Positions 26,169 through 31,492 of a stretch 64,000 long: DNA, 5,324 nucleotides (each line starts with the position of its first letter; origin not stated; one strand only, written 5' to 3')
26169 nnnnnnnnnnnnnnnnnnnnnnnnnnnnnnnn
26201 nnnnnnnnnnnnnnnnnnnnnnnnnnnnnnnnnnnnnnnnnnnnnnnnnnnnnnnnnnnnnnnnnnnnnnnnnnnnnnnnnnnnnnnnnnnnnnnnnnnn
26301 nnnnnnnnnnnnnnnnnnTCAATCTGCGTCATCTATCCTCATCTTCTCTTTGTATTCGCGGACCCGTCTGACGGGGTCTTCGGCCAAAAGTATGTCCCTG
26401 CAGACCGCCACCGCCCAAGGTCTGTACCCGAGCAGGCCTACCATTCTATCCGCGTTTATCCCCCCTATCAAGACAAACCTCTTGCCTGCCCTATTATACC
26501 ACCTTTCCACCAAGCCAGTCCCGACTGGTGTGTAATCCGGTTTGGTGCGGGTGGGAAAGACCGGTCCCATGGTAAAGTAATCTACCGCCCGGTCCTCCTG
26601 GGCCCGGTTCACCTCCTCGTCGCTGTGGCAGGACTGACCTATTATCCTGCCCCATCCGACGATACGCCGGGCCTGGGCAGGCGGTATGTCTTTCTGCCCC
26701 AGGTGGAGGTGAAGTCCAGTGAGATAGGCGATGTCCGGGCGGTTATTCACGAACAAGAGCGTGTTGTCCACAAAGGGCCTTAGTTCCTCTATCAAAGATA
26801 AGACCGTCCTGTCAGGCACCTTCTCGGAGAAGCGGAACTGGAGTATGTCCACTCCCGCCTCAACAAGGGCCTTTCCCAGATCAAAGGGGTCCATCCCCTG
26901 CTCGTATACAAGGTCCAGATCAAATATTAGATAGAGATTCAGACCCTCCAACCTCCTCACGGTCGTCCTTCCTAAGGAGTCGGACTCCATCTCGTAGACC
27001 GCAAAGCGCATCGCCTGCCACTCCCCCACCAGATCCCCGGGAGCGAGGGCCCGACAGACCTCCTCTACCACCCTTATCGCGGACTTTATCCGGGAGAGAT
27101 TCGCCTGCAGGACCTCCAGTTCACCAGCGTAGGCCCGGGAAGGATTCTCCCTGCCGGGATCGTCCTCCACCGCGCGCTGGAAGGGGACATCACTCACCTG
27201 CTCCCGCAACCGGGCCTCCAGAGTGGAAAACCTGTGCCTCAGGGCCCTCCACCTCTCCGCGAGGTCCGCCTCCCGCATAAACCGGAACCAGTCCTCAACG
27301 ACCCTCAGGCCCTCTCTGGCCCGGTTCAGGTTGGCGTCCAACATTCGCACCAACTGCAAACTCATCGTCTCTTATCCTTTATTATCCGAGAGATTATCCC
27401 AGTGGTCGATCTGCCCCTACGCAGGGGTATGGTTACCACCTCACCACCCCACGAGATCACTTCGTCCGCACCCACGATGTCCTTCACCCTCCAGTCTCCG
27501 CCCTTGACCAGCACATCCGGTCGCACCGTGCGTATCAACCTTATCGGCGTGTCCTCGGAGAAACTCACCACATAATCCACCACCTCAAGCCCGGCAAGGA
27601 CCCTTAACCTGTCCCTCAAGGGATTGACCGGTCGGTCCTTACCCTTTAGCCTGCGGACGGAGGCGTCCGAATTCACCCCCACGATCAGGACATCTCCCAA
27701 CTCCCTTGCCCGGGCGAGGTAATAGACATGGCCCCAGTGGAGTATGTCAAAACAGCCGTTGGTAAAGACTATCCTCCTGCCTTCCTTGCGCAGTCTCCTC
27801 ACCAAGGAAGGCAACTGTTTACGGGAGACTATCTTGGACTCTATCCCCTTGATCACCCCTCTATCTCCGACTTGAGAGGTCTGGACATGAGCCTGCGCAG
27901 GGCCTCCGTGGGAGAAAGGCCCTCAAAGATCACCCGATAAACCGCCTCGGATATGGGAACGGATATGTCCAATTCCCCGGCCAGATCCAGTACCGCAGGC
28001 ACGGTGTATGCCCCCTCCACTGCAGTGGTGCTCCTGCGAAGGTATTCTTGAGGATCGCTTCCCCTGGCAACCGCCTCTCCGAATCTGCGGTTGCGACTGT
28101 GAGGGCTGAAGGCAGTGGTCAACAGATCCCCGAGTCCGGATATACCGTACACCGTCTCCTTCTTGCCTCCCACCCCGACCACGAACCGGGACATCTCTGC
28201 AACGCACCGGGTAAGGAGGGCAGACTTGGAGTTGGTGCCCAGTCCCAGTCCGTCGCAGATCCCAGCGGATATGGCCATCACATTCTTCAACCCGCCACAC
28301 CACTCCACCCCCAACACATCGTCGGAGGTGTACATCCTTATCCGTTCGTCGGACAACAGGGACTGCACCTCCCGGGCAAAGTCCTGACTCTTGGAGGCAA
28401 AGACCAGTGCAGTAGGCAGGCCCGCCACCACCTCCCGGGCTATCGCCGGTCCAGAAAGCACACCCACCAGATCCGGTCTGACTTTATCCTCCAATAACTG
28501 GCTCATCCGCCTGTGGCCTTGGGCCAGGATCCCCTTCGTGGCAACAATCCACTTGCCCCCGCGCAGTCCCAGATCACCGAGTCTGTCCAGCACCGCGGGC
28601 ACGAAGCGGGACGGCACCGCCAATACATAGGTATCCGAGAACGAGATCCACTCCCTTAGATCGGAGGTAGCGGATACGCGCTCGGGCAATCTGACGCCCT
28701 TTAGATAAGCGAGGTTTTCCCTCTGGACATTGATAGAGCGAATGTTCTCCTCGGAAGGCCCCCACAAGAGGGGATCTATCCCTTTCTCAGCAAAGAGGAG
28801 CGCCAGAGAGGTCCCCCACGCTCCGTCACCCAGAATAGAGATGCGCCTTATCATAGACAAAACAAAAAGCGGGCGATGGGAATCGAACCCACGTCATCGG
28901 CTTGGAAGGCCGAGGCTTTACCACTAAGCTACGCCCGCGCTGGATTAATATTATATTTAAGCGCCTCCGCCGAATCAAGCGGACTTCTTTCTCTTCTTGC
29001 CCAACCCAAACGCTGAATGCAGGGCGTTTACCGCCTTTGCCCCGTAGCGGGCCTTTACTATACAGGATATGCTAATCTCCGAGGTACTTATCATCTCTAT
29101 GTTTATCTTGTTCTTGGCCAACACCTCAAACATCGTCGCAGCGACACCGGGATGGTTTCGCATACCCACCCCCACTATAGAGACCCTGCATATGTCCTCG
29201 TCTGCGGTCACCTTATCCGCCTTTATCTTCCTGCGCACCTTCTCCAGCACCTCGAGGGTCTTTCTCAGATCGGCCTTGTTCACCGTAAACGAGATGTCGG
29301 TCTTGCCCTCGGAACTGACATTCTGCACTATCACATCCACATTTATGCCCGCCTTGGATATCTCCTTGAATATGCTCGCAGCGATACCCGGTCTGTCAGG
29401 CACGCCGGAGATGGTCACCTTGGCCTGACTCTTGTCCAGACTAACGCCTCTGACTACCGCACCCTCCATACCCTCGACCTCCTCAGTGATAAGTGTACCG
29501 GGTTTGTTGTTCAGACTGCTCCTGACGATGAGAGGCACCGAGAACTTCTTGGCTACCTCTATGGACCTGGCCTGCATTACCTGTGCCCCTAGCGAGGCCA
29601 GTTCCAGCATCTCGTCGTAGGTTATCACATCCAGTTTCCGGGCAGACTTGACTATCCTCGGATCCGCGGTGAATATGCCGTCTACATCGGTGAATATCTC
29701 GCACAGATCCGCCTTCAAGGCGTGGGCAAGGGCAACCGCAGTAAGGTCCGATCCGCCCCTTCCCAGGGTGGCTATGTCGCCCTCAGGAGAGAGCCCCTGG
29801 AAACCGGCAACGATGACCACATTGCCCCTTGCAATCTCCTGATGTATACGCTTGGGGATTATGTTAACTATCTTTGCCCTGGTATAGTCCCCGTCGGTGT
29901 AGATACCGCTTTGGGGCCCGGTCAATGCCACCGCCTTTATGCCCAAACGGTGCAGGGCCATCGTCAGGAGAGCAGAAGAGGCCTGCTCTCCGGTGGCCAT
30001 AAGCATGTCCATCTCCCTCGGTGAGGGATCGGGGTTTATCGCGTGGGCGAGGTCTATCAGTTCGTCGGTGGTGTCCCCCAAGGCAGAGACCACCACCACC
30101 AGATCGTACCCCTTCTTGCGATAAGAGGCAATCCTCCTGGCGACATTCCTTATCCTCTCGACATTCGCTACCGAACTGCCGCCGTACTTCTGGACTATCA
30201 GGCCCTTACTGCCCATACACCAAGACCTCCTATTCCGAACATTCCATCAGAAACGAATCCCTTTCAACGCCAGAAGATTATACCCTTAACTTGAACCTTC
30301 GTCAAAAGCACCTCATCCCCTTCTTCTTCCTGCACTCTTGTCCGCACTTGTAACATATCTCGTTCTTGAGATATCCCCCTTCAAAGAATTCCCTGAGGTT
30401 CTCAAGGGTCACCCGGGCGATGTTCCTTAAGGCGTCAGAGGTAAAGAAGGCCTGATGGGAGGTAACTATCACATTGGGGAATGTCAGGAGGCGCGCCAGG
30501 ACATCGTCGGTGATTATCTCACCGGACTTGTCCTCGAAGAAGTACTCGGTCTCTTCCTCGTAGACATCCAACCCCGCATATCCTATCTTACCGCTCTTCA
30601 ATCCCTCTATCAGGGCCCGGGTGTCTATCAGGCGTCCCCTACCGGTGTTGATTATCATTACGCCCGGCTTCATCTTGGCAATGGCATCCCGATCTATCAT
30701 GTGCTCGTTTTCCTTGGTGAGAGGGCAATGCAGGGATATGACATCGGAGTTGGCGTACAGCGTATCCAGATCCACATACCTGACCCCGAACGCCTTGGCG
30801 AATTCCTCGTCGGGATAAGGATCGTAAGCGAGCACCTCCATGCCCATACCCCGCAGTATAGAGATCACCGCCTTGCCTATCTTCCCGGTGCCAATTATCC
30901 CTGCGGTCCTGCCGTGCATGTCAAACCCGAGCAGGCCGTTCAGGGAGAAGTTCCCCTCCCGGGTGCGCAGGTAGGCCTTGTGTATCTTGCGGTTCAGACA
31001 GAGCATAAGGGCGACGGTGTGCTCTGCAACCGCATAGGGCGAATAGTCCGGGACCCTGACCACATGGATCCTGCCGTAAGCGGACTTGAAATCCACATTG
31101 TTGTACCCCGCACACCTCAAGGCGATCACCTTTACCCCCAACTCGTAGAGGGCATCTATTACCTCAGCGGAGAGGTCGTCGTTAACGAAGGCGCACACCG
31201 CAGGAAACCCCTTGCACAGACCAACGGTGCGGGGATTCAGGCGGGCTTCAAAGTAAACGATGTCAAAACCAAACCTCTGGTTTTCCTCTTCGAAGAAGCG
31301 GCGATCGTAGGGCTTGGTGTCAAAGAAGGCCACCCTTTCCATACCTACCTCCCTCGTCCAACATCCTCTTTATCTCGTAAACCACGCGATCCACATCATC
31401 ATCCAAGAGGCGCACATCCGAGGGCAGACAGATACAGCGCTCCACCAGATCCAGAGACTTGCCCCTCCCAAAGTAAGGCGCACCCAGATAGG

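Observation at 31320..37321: Candidate GnnA/GnnB pair, suggesting 2,3-diamino-2,3-dideoxyglucose (GlcN3N) lipid A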

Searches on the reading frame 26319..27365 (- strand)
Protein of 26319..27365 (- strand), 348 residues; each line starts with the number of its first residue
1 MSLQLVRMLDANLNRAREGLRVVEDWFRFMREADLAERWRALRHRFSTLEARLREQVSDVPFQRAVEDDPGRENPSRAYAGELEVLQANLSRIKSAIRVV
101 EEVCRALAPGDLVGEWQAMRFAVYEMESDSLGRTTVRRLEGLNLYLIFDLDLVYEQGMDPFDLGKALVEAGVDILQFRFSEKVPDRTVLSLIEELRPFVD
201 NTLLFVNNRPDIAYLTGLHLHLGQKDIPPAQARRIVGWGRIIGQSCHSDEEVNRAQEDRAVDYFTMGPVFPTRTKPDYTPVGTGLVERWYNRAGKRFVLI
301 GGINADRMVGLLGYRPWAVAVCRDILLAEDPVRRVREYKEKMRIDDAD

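Call 6: search_protein_families(library=ncbifam, proteins=[window:26319-27365:-], max_evalue=1e-10)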
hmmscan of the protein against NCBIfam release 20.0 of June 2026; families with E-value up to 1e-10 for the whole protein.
window:26319-27365:- (348 aa): 9 families
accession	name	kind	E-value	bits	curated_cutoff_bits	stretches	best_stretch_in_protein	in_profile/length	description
NF002727.0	PRK02615.1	equivalog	9.5e-68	228.5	335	1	4-342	13-344/349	thiamine phosphate synthase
TIGR00693.1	thiE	equivalog_domain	4.4e-36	124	145.1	1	144-336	2-195/197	thiamine phosphate synthase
NF000734.0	PRK00043.1-5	equivalog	2.9e-20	72.8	252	1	159-341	11-196/201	thiamine phosphate synthase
NF005819.0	PRK07695.1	equivalog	3.3e-18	66.1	251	1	165-344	21-199/205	thiazole tautomerase TenI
NF000736.0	PRK00043.2-3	equivalog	3.4e-14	52.7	227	1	156-338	12-201/207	thiamine phosphate synthase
NF007070.0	PRK09517.1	equivalog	7.2e-14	51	761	1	164-341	25-213/755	multifunctional thiamine-phosphate pyrophosphorylase/synthase/phosphomethylpyrimidine kinase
NF006530.0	PRK08999.1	equivalog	8.9e-14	51.2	245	1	166-308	153-295/315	Nudix family hydrolase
NF002904.0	PRK03512.1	equivalog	1.6e-12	47.4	231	1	166-331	27-195/211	thiamine phosphate synthase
NF000741.0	PRK00043.3-5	equivalog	3.4e-11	43.3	350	1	165-338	26-210/217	thiamine phosphate synthase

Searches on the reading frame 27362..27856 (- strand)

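Call 30: search_protein_families(library=pfam, proteins=[window:27362-27856:-], max_evalue=0.00001)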
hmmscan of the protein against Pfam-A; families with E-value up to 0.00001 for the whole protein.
window:27362-27856:- (164 aa): 1 family
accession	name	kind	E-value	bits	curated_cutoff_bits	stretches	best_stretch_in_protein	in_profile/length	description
PF01467.32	CTP_transf_like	-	3.6e-19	69.7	21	1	31-125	1-93/133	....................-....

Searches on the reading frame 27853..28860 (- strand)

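Call 6: search_protein_families(library=ncbifam, proteins=[window:27853-28860:-], max_evalue=1e-10)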
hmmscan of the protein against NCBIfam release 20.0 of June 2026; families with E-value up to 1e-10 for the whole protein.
window:27853-28860:- (335 aa): 14 families
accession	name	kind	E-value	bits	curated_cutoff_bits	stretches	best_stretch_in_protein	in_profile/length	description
NF000942.0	PRK00094.1-4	subfamily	8.8e-104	347.3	257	1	5-332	3-332/334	NAD(P)H-dependent glycerol-3-phosphate dehydrogenase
NF000941.0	PRK00094.1-3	equivalog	1.7e-95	320.1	423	1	6-334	3-334/336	NAD(P)H-dependent glycerol-3-phosphate dehydrogenase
NF000940.0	PRK00094.1-2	subfamily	3.2e-95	319.4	202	1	6-333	2-329/330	NAD(P)H-dependent glycerol-3-phosphate dehydrogenase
NF011211.0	PRK14618.1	equivalog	7.7e-92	308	489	1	5-332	5-328/328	NAD(P)H-dependent glycerol-3-phosphate dehydrogenase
NF011212.0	PRK14619.1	equivalog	9.6e-80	268.1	377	1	64-333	38-308/309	NAD(P)H-dependent glycerol-3-phosphate dehydrogenase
NF000946.0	PRK00094.2-4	equivalog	2e-78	263.8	455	1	2-334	2-334/342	NAD(P)H-dependent glycerol-3-phosphate dehydrogenase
NF000939.0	PRK00094.1-1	equivalog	3e-77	260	473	1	6-333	7-336/339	NAD(P)H-dependent glycerol-3-phosphate dehydrogenase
NF009098.0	PRK12439.1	equivalog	1.6e-75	254.6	436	1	5-329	8-332/341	NAD(P)H-dependent glycerol-3-phosphate dehydrogenase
NF000944.0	PRK00094.2-2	equivalog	5.9e-65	219.5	603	1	6-334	22-349/371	NAD(P)H-dependent glycerol-3-phosphate dehydrogenase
NF011213.0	PRK14620.1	equivalog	1.2e-61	208.6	478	1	6-325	2-325/326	NAD(P)H-dependent glycerol-3-phosphate dehydrogenase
NF000943.0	PRK00094.2-1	equivalog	7e-60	203.1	400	1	6-327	2-295/296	NAD(P)H-dependent glycerol-3-phosphate dehydrogenase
TIGR03376.1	glycerol3P_DH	equivalog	1.2e-50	172.6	285.5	1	6-319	1-337/342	glycerol-3-phosphate dehydrogenase (NAD(+))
NF000945.0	PRK00094.2-3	equivalog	5.7e-47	161.1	491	1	6-264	2-275/352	NAD(P)H-dependent glycerol-3-phosphate dehydrogenase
NF000947.0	PRK00094.2-5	equivalog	1.2e-46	159.7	251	1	1-313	1-316/323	NAD(P)H-dependent glycerol-3-phosphate dehydrogenase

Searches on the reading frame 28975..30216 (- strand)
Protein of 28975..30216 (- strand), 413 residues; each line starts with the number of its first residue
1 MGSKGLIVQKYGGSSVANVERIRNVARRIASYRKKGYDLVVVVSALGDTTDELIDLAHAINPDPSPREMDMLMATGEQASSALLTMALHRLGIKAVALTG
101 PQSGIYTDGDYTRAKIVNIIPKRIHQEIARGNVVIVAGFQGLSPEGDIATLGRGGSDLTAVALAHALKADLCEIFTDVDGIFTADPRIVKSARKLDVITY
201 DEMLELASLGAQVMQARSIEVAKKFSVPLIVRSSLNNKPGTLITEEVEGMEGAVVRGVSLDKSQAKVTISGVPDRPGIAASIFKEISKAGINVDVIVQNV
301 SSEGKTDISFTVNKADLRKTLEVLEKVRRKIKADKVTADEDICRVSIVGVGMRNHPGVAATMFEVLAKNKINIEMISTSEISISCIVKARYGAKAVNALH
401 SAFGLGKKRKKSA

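Call 3: search_protein_families(library=ncbifam, proteins=[window:28975-30216:-])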
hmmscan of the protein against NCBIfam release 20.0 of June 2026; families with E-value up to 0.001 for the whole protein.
window:28975-30216:- (413 aa): 33 families (the best 25 are shown)
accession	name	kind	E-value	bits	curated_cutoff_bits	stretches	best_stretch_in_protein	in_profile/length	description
NF005155.0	PRK06635.1-4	equivalog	2.6e-180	599.8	346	1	6-408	3-406/407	aspartate kinase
NF005656.0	PRK07431.1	equivalog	1.7e-170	568.4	657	1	5-411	2-417/587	aspartate kinase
NF005153.0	PRK06635.1-1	equivalog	2.7e-164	547.2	585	1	5-409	2-411/421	aspartate kinase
NF005154.0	PRK06635.1-2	equivalog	1.8e-160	534.7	376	1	6-407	4-406/407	aspartate kinase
NF005156.0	PRK06635.1-5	equivalog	6e-150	499.5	594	1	5-410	2-407/411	aspartate kinase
TIGR00657.1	asp_kinases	subfamily_domain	1.7e-141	472.4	208.7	2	66-404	103-441/442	aspartate kinase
TIGR00656.1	asp_kin_monofn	equivalog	3.8e-136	454.3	402.25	1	6-403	3-404/407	aspartate kinase, monofunctional class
NF005161.0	PRK06635.2-5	equivalog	1.3e-116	389.8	586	1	8-404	7-401/402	aspartate kinase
NF006068.0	PRK08210.1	equivalog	1e-109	367.4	474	1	6-406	3-403/405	aspartate kinase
NF006459.0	PRK08841.1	equivalog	5.9e-99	331.7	535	1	4-406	3-381/395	aspartate kinase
NF004938.0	PRK06291.1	equivalog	4.2e-98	329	528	2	65-408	118-466/468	aspartate kinase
NF005157.0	PRK06635.2-1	equivalog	1e-91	307.8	832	1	8-404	6-400/401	aspartate kinase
NF006959.0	PRK09436.1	equivalog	9.3e-80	268.7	726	2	69-403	119-459/819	bifunctional aspartate kinase/homoserine dehydrogenase I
NF005158.0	PRK06635.2-2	equivalog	1.1e-72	245.2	717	1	6-403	3-398/401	aspartate kinase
NF006570.0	PRK09084.1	equivalog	1.9e-65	221.7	455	2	64-403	107-448/452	lysine-sensitive aspartokinase 3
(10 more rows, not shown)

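Call 4: search_protein_families(library=pfam, proteins=[window:28975-30216:-])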
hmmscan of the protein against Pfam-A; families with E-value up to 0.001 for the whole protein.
window:28975-30216:- (413 aa): 6 families
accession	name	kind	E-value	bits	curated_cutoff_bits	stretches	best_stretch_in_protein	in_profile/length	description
PF00696.33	AA_kinase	-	8.3e-54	183.2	24.9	1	6-232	2-233/234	Amino acid kinase family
PF22468.2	ACT_9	-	2.7e-40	136.4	27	2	345-403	1-61/61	ACT domain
PF13840.12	ACT_7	-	5.9e-24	84.1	27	1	339-401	3-65/65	ACT domain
PF01842.31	ACT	-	4.8e-21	74.6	27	2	269-328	3-65/66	ACT domain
PF22629.2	ACT_AHAS_ss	-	1.3e-06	28.9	27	0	352-386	5-42/67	AHAS small subunit-like ACT domain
PF13291.12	ACT_4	-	2e-05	25.6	27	0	271-329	13-71/80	ACT domain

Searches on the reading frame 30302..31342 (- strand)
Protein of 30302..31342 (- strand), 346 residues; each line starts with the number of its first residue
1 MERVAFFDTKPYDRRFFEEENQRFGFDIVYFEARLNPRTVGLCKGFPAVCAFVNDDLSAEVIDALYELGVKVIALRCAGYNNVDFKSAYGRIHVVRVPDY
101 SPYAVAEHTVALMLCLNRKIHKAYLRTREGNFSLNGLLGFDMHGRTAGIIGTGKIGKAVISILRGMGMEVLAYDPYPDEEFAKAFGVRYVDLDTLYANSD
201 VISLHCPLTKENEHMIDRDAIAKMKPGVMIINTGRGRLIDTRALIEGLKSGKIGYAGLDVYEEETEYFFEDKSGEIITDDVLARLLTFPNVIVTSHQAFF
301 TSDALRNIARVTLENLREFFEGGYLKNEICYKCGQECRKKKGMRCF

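Call 3: search_protein_families(library=ncbifam, proteins=[window:30302-31342:-])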
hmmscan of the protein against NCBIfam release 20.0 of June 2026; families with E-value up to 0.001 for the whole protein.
window:30302-31342:- (346 aa): 21 families
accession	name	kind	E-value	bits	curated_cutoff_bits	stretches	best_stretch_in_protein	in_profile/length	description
NF000492.1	vanH_gen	exception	9.9e-69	231.8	540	1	12-319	9-310/312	D-lactate dehydrogenase VanH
TIGR01327.1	PGDH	equivalog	2.5e-61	208.1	454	1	57-328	52-309/525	phosphoglycerate dehydrogenase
NF000371.1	vanH_Agroup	exception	2.2e-58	198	700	1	55-319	57-315/322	VanH-A/VanH-Pt family D-lactate dehydrogenase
NF006374.0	PRK08605.1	subfamily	3e-58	197.4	356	1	3-323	3-325/332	D-lactate dehydrogenase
NF000151.1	vanH-Ac1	exception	4.9e-56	190.5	750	1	16-320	49-348/351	D-lactate dehydrogenase VanH-Ac1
NF000128.1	vanH-Sc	exception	4.7e-55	187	650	1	15-313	32-324/337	D-lactate dehydrogenase VanH-Sc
NF000112.1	vanH-Amyco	exception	6.3e-54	183.5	625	1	16-314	42-334/348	VanH-AOV family D-lactate dehydrogenase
NF000004.1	vanH-D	exception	3.3e-53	180.9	550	1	21-319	24-316/323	D-lactate dehydrogenase VanH-D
NF009127.0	PRK12480.1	equivalog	6.9e-53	179.7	579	1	1-313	1-313/330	D-lactate dehydrogenase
NF009714.1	PRK13243.1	equivalog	1.1e-52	179.5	455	1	44-322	44-315/332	glyoxylate reductase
NF005069.0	PRK06487.1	equivalog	2e-43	148.6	448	1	57-323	59-314/320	2-hydroxyacid dehydrogenase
NF005387.0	PRK06932.1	equivalog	1.6e-40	139.1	492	1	59-321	57-311/314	2-hydroxyacid dehydrogenase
NF008759.0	PRK11790.1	equivalog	1.6e-40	139.1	404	1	57-323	66-320/410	phosphoglycerate dehydrogenase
NF011938.0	PRK15409.1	equivalog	6.8e-38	130.5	492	1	76-327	73-316/324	glyoxylate/hydroxypyruvate reductase GhrB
NF006263.0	PRK08410.1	equivalog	3.1e-36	125.3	389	1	59-322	55-309/311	D-2-hydroxyacid dehydrogenase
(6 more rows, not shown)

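Call 4: search_protein_families(library=pfam, proteins=[window:30302-31342:-])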
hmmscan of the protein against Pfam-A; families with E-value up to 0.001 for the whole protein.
window:30302-31342:- (346 aa): 4 families
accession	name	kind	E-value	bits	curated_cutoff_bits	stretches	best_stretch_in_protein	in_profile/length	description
PF02826.25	2-Hacid_dh_C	-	1.3e-58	197.8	25.1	1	110-298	1-178/178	D-isomer specific 2-hydroxyacid dehydrogenase, NAD binding domain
PF00389.36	2-Hacid_dh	-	5.8e-29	100.9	24.6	1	4-329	1-133/134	D-isomer specific 2-hydroxyacid dehydrogenase, catalytic domain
PF03446.21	NAD_binding_2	-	4e-05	24.1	21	1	148-255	3-114/161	NAD binding domain of 6-phosphogluconate dehydrogenase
PF03807.23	F420_oxidored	-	0.00043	21.3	21.6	1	148-210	3-71/94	NADP oxidoreductase coenzyme F420-dependent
